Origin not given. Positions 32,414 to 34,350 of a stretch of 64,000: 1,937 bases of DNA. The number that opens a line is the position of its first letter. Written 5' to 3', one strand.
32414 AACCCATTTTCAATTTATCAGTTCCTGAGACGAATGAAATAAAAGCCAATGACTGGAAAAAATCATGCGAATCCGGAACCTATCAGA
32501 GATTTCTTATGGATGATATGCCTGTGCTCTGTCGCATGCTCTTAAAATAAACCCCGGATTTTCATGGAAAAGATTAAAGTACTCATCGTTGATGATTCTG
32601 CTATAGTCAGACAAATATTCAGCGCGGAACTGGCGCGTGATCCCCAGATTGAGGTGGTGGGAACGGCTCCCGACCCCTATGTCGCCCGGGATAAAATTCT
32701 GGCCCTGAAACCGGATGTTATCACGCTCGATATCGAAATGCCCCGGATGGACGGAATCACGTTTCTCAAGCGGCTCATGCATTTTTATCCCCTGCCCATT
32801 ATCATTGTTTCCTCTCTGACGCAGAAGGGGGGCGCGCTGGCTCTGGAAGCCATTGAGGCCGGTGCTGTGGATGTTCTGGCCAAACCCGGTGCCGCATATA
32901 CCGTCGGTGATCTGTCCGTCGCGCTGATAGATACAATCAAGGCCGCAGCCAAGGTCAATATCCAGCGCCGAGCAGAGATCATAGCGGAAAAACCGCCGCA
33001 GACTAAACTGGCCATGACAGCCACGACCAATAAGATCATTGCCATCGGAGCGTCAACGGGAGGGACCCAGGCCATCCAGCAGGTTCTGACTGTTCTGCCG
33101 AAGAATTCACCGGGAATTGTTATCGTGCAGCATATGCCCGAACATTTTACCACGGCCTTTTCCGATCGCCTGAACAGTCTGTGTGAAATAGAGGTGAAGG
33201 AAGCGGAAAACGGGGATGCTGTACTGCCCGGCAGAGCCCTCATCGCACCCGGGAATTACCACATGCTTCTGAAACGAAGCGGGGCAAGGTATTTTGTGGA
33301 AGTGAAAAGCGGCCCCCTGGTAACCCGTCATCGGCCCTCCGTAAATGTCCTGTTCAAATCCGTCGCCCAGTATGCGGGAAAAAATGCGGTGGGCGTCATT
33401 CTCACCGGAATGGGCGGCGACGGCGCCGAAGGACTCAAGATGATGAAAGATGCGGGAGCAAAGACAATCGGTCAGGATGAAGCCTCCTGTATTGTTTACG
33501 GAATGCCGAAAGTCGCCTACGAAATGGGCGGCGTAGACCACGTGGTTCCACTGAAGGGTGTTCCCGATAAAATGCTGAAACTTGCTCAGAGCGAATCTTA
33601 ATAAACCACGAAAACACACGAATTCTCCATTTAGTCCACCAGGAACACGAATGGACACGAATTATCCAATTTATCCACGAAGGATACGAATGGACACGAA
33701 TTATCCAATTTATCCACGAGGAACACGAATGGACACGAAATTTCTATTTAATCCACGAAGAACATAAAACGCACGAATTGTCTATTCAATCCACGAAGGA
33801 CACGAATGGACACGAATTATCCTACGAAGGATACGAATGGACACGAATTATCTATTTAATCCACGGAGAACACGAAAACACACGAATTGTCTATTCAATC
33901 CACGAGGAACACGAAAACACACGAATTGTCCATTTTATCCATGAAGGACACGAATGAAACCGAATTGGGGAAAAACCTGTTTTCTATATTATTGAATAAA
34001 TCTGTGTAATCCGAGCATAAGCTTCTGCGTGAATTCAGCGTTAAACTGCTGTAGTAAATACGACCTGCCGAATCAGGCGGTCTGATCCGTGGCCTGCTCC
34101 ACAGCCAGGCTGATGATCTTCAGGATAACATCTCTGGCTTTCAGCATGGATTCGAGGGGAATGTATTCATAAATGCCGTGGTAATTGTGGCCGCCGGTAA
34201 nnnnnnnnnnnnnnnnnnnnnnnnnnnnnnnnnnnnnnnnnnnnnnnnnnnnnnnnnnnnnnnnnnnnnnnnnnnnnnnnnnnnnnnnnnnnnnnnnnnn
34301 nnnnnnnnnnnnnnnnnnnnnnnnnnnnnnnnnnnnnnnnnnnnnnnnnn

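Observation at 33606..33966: About 360 bp of 39-bp tandem repeats with 10-bp-phased ACGAA cores between convergent cheB and pepT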

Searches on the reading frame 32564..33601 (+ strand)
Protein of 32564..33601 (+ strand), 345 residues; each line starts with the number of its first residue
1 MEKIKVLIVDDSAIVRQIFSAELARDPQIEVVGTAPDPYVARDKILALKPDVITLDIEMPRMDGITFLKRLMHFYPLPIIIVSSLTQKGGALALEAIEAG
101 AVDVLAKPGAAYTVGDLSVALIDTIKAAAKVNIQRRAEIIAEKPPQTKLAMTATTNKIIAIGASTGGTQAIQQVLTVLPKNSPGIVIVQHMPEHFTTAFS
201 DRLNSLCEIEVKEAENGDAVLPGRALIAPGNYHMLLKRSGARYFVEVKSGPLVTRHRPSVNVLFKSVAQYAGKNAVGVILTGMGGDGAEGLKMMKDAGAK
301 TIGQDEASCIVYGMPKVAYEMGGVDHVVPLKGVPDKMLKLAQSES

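Call 10: search_protein_families(library=ncbifam, proteins=[window:32564-33601:+])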
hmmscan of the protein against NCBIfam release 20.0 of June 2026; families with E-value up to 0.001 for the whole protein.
window:32564-33601:+ (345 aa): 62 families (the best 25 are shown)
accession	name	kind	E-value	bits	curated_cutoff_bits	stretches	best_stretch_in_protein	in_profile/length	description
NF001965.0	PRK00742.1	subfamily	6.6e-133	443.3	293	1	2-343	2-355/357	chemotaxis-specific protein-glutamate methyltransferase CheB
NF009206.0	PRK12555.1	subfamily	1.5e-117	392.4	342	1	4-343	1-338/340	chemotaxis-specific protein-glutamate methyltransferase CheB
NF008677.0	PRK11697.1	equivalog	4.7e-14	52.3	246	1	4-111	2-105/238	two-component system response regulator BtsR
TIGR02875.1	spore_0_A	equivalog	1.5e-13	50.6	200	1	2-141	1-139/262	sporulation transcription factor Spo0A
NF047654.1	DiguCycDgcRLepto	equivalog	6.6e-12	44.9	500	1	4-110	3-108/295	diguanylate cyclase DgcR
NF045717.1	DVU0259_DivK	exception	9.7e-12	45.1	160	1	5-92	4-92/117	DVU0259 family response regulator domain-containing protein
NF041733.1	resp_reg_CseB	equivalog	1.4e-11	44.3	350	1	5-113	2-106/228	two-component system response regulator CseB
NF008469.0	PRK11361.1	equivalog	2e-11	43.3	714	1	5-108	6-106/461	acetoacetate metabolism transcriptional regulator AtoC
NF007969.0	PRK10693.1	equivalog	3.8e-11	42.6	329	1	5-110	9-111/337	two-component system response regulator RssB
NF011896.0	PRK15369.1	equivalog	5.2e-11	42.5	242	1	2-107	2-106/211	two component system response regulator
NF047785.1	respo_reg_MadR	equivalog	8.4e-11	41.6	300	1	4-103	1-102/209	MadR family response regulator transcription factor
NF052445.1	RespRegMctR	equivalog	1.1e-10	41.2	300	1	3-90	1-88/205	two-component system response regulator MctR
TIGR01818.1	ntrC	equivalog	1.1e-10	40.9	558.6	1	6-123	1-111/463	nitrogen regulation protein NR(I)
NF045944.1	ResRegRpaBCyano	equivalog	1.8e-10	40.6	330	1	7-111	1-101/229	response regulator transcription factor RpaB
NF007135.0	PRK09581.1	equivalog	3e-10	39.5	474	1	5-177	4-177/457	PleD family two-component system response regulator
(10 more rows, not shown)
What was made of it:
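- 32564..33601 (+): cheB, the last gene of the cheA-cheR-cheD-HDOD-cheY-cheX-cheB operon. Its double stop TAATAA (33599-33604) lies 1 bp before the array. NCBIfam NF001965, 443 bits, aligned over residues 2-343 of 345 (call 10).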

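Call 11: find_encoding_contigs(protein=window:32564-33601:+, flank=10000, max_places=10)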
Protein window:32564-33601:+ (345 aa): no gene with exactly this product is on record in the collection.
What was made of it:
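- Tried and rejected: The exact CheB product is also absent from the position index (call 11).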

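Call 38: find_encoding_contigs(protein=window:32684-33601:+, flank=10000, max_places=5)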
Protein window:32684-33601:+ (305 aa): no gene with exactly this product is on record in the collection.
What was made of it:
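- Tried and rejected: I guessed the truncated CheB product, and the look-up failed (call 38).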

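Call 59: find_homologous_proteins(query=window:32564-33601:+, max_evalue=1e-60)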
Query window:32564-33601:+ (345 aa): 8000 proteins with E <= 1e-60 among 8000 candidates; the best 120 are listed.
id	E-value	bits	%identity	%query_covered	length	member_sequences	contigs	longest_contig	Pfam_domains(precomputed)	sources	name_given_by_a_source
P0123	2.8e-218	741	100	100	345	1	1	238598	PF01339.23,PF00072.31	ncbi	-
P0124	3.0e-185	633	83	100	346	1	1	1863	PF01339.23,PF00072.31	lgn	-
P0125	1.6e-180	617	81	100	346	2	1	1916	PF01339.23,PF00072.31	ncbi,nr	ncbi:MAG: chemotaxis response regulator protein-glutamate methylesterase [Candidatus Marinimicrobia 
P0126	1.7e-177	608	83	96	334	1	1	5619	PF01339.23,PF00072.31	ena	-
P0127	5.4e-177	606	80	100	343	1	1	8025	PF01339.23,PF00072.31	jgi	-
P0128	3.8e-164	564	73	99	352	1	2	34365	PF01339.23,PF00072.31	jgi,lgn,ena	-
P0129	5.5e-164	563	73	99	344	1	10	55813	PF01339.23,PF00072.31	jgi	jgi:two-component system, chemotaxis family, protein-glutamate methylesterase/glutaminase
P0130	3.7e-163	560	73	99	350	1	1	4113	PF01339.23,PF00072.31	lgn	-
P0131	5.9e-163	560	73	99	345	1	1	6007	PF01339.23,PF00072.31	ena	-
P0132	6.4e-163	560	73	99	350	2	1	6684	PF01339.23,PF00072.31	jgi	-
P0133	8.3e-163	559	73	99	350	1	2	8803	PF01339.23,PF00072.31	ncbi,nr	ncbi:MAG TPA: chemotaxis response regulator protein-glutamate methylesterase [Candidatus Marinimicro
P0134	1.2e-162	559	74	99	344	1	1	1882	PF01339.23,PF00072.31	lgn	-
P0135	2.6e-162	558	72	100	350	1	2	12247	PF01339.23,PF00072.31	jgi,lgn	jgi:two-component system chemotaxis response regulator CheB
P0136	2.6e-162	558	72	100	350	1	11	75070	PF01339.23,PF00072.31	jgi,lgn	jgi:two-component system chemotaxis response regulator CheB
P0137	2.9e-162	557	73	99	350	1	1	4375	PF01339.23,PF00072.31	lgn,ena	-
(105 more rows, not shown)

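Call 60: find_encoding_contigs(protein=P0127, flank=8000, max_places=4)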
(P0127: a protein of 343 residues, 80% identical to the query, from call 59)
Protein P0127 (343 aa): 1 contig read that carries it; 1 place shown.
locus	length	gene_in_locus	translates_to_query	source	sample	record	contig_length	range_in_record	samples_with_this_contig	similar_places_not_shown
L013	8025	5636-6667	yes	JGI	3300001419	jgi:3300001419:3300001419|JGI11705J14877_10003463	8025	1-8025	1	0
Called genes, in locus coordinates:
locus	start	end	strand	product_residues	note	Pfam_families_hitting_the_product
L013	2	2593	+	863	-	?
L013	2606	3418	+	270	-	PF03705:CheR_N, PF13649:Methyltransf_25 (faint), PF01739:CheR, PF08242:Methyltransf_12 (faint), PF08241:Methyltransf_11 (faint)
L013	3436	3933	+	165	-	PF03975:CheD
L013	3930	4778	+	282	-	PF08668:HDOD, PF01966:HD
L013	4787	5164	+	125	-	PF00072:Response_reg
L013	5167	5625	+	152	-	PF13690:CheX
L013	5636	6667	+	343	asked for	PF00072:Response_reg, PF01339:CheB_methylest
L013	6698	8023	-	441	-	?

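Call 61: find_encoding_contigs(protein=P0126, flank=8000, max_places=4)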
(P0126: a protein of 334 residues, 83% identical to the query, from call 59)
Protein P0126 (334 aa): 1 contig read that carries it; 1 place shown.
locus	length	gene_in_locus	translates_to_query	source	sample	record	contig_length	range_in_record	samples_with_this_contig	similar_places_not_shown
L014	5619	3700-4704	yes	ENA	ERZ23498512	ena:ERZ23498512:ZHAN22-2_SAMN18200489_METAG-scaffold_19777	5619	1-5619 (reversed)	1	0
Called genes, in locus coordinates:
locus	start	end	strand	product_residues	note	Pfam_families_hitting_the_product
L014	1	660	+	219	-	?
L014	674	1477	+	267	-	PF03705:CheR_N, PF01739:CheR, PF08241:Methyltransf_11 (weak)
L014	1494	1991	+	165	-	PF03975:CheD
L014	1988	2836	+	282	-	PF08668:HDOD, PF01966:HD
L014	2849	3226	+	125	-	PF00072:Response_reg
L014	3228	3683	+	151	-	PF13690:CheX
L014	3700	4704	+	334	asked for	PF00072:Response_reg, PF01339:CheB_methylest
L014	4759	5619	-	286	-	?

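Call 62: find_encoding_contigs(protein=P0125, flank=8000, max_places=4)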
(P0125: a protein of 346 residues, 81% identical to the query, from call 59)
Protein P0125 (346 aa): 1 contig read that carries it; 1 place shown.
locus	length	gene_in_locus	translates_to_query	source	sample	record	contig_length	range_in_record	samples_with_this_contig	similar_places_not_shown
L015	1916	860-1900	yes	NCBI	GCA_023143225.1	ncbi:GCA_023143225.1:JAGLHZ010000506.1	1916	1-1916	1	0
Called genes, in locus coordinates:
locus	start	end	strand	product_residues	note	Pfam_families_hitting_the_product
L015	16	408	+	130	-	PF00072:Response_reg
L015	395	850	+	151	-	PF13690:CheX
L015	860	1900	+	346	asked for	PF00072:Response_reg, PF01339:CheB_methylest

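Call 63: find_encoding_contigs(protein=P0124, flank=8000, max_places=4)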
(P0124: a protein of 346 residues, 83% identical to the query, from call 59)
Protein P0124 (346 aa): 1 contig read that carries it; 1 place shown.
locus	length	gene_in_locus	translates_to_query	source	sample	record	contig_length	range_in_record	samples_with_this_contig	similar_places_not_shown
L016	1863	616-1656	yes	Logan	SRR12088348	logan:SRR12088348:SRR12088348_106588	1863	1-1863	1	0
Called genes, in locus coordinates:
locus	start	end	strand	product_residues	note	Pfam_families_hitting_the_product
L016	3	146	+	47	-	?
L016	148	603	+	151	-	PF13690:CheX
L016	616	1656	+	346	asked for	PF00072:Response_reg, PF01339:CheB_methylest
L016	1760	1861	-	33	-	?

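Call 85: find_encoding_contigs(protein=P0129, flank=3000, max_places=6)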
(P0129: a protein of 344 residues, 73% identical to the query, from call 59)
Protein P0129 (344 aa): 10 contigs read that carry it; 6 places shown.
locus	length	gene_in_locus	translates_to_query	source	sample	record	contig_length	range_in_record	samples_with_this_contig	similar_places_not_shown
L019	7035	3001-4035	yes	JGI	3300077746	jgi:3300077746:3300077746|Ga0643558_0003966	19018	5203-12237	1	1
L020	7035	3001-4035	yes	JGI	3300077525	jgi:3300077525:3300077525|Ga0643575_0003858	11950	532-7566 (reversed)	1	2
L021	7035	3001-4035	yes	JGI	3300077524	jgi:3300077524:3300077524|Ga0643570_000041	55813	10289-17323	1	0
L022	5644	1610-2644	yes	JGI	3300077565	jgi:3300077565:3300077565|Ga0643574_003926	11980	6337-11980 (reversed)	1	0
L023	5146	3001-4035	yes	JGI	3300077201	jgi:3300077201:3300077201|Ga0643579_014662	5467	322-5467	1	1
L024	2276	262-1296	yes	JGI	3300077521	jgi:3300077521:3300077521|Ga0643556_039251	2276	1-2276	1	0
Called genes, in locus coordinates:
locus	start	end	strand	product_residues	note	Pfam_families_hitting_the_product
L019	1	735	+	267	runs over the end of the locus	PF03705:CheR_N, PF01739:CheR, PF08241:Methyltransf_11, PF08242:Methyltransf_12 (weak), PF13649:Methyltransf_25 (weak)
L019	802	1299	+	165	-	PF03975:CheD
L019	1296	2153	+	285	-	PF08668:HDOD, PF01966:HD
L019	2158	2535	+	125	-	PF00072:Response_reg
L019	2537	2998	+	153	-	PF13690:CheX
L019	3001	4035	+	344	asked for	PF00072:Response_reg, PF01339:CheB_methylest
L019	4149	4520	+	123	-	PF00072:Response_reg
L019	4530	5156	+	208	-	PF04344:CheZ (faint)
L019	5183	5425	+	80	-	-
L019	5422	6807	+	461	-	PF20250:FapA_N, PF03961:FapA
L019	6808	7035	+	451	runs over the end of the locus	PF00072:Response_reg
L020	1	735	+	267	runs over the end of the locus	PF03705:CheR_N, PF01739:CheR, PF08242:Methyltransf_12 (weak), PF08241:Methyltransf_11, PF13649:Methyltransf_25 (weak)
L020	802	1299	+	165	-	PF03975:CheD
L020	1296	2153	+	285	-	PF08668:HDOD, PF01966:HD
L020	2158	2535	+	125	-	PF00072:Response_reg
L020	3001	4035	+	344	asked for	PF00072:Response_reg, PF01339:CheB_methylest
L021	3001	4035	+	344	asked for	PF00072:Response_reg, PF01339:CheB_methylest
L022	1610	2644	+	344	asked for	PF00072:Response_reg, PF01339:CheB_methylest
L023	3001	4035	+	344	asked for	PF00072:Response_reg, PF01339:CheB_methylest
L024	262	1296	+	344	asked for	PF00072:Response_reg, PF01339:CheB_methylest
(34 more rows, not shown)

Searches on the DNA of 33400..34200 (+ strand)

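Call 39: search_rna_families(source=window, start=33400, end=34200, threshold=evalue, max_evalue=5)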
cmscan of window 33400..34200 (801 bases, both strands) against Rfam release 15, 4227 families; matches with E-value up to 5: 2.
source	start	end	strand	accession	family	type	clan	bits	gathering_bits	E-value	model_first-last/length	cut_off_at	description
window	33811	33921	-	RF02150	MESTIT1_3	Gene; lncRNA;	-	14.9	60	1.8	1-99/99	no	MEST intronic transcript 1, antisense RNA conserved region 3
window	34129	34179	-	RF00189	SNORD95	Gene; snRNA; snoRNA; CD-box;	-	14.8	55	3.6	1-68/68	no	Small nucleolar RNA SNORD95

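Call 41: search_dna_similar(query=window:33596-33990:+, collection=plasmids, mode=distant, max_evalue=0.01, max_rows=10)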
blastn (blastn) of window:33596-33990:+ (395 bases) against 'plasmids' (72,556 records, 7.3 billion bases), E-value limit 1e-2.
No match.

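Call 42: search_dna_similar(query=window:33596-33990:+, collection=phages, mode=distant, max_evalue=0.01, max_rows=10)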
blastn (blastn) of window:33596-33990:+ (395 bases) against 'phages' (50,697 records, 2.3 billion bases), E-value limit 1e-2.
No match.

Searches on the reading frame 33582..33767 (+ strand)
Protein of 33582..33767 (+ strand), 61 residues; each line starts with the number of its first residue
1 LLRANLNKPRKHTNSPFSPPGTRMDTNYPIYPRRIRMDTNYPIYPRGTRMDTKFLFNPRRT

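Call 50: search_protein_families(library=pfam, proteins=[window:33582-33767:+], max_evalue=1)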
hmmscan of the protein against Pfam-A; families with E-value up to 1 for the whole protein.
window:33582-33767:+ (61 aa): 0 families
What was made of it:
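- There is no Pfam match (call 50).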

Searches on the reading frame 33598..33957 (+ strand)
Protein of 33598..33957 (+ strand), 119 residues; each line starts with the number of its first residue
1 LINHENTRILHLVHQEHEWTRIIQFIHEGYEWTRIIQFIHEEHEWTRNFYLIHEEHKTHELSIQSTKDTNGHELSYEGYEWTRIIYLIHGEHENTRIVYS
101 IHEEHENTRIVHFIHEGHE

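Call 50: search_protein_families(library=pfam, proteins=[window:33598-33957:+], max_evalue=1)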
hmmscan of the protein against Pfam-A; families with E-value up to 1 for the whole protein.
window:33598-33957:+ (119 aa): 1 family
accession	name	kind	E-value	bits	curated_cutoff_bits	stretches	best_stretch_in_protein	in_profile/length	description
PF03912.19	Psb28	-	0.11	13.1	25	0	24-115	2-96/106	Psb28 protein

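Call 70: search_protein_representatives(protein=window:33598-33957:+)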
Query: 119 residues. Proteins with E-value up to 0.001 (for the whole library): 3; up to 1e-10: 0; up to 1e-30: 0. The best 3 are listed.
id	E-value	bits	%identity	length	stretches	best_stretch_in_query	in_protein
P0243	8.5e-07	45.5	42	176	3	5-52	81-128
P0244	1.3e-06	44.9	34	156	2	12-55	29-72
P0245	8.9e-04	35.8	34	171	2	7-64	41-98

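Call 73: find_encoding_contigs(protein=P0244, flank=6000, max_places=4)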
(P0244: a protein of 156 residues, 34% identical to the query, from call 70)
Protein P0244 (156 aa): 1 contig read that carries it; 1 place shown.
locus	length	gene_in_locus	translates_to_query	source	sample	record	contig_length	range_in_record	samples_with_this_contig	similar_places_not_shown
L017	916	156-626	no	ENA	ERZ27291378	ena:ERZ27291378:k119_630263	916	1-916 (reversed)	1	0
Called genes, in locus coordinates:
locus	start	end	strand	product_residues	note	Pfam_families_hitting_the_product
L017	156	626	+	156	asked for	-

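Call 76: find_encoding_contigs(protein=P0243, flank=6000, max_places=4)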
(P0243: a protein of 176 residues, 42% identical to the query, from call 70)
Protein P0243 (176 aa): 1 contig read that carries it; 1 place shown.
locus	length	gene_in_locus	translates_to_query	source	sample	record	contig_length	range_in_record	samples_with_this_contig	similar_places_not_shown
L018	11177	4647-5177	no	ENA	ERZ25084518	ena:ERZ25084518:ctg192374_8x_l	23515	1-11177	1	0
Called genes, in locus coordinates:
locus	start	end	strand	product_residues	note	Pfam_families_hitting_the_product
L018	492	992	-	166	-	-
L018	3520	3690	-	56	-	-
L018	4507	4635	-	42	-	-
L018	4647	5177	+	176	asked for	-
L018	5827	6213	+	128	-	-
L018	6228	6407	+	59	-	-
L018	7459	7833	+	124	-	-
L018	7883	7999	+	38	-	-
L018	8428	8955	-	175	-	-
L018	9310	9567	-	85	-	-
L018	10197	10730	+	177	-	-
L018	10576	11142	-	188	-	-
